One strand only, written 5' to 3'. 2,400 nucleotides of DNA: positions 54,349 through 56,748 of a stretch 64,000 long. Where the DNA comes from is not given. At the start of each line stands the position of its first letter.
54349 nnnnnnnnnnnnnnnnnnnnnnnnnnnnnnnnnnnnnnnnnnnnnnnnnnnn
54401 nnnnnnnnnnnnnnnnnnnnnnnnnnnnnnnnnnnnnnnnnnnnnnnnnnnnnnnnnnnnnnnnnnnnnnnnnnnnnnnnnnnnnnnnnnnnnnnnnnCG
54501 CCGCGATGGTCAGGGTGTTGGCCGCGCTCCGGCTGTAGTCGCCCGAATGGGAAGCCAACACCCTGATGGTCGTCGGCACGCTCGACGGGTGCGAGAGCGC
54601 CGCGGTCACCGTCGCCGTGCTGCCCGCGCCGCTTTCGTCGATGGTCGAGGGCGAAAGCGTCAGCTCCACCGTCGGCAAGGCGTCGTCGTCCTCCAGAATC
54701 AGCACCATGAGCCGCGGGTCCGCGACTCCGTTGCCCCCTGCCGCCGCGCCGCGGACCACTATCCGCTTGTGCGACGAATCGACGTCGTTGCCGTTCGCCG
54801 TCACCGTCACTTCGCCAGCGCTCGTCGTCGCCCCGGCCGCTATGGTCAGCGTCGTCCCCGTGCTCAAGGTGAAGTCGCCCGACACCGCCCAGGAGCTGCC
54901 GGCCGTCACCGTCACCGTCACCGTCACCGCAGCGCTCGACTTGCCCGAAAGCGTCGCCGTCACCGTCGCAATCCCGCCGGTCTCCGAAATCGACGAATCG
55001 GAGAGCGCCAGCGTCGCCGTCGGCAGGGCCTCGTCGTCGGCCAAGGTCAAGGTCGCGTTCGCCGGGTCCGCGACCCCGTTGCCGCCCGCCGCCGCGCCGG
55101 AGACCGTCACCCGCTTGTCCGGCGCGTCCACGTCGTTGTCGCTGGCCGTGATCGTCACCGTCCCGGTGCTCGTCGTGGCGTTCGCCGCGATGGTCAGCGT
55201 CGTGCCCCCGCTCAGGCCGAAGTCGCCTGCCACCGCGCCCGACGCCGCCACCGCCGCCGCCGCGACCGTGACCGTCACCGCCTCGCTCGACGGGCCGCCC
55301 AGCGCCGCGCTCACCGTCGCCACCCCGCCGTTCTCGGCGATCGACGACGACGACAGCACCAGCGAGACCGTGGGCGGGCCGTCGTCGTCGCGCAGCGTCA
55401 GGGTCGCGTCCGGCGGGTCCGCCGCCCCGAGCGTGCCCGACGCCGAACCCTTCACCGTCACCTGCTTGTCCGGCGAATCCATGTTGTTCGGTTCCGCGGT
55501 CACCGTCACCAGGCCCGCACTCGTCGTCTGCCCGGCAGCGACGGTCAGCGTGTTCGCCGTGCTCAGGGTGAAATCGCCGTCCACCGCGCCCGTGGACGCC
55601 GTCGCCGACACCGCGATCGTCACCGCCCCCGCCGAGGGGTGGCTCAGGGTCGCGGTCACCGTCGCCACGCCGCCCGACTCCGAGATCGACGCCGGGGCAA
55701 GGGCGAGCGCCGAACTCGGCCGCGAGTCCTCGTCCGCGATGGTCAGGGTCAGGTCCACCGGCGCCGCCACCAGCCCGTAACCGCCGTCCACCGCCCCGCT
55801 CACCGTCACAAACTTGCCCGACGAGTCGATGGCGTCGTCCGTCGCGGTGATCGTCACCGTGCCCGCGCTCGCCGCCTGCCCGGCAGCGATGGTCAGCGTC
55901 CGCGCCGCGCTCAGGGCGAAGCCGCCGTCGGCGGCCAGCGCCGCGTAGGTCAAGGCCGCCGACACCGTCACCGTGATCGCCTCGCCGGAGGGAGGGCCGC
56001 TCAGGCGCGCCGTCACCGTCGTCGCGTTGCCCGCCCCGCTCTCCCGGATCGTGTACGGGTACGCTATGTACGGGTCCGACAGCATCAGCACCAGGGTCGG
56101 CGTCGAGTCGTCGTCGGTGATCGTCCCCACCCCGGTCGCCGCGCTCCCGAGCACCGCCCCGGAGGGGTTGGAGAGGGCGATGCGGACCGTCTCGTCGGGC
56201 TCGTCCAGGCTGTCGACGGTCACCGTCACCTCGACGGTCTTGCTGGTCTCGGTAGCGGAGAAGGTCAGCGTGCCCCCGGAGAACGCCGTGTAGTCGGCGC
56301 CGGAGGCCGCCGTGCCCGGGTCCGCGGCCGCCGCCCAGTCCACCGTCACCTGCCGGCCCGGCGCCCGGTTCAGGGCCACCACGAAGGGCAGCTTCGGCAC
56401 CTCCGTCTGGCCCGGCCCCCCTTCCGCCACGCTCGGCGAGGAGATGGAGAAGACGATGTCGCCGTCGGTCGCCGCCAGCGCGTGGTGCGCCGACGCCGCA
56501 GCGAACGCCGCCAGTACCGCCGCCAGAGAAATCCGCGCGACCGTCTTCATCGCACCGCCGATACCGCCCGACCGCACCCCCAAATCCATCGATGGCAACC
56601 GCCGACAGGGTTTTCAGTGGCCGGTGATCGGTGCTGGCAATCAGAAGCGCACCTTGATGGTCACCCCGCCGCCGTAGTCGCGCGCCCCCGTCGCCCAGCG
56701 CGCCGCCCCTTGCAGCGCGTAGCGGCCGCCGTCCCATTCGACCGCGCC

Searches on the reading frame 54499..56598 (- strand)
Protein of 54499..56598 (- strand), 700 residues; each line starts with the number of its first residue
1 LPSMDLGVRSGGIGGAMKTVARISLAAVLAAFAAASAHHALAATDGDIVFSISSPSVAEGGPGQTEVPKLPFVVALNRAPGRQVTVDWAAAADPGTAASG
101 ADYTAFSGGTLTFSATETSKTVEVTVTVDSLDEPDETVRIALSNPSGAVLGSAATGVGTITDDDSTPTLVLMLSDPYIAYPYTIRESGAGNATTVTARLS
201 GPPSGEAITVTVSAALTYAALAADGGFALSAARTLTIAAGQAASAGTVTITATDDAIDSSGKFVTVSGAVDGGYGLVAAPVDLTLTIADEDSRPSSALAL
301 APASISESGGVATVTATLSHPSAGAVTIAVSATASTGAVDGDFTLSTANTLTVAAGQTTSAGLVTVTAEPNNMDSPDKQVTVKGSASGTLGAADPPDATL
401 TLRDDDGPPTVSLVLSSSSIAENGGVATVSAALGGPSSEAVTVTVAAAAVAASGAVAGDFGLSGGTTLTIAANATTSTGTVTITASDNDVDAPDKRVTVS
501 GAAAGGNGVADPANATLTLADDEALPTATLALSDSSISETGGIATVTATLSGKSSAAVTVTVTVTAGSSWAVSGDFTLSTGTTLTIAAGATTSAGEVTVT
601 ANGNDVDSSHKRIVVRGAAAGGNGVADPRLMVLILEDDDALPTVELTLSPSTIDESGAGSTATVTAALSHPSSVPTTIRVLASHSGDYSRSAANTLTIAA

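Call 38: search_protein_families(library=pfam, proteins=[window:54499-56598:-], max_evalue=0.01)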
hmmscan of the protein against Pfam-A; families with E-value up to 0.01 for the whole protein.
window:54499-56598:- (700 aa): 4 families
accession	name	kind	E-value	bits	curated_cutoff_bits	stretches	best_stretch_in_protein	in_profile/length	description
PF03160.20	Calx-beta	-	2.8e-18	66.5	27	1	74-152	28-107/119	Calx-beta domain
PF20579.4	LapA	-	2.2e-15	57.2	27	2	527-613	2-70/99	LapA domain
PF19135.5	DUF5818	-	0.00065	19.6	27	0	476-507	16-47/57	Protein of unknown function (DUF5818)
PF07550.17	Shr-like_HID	-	0.0056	17.6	22.3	0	561-600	30-66/82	Heme-binding protein Shr-like, Hb-interacting domain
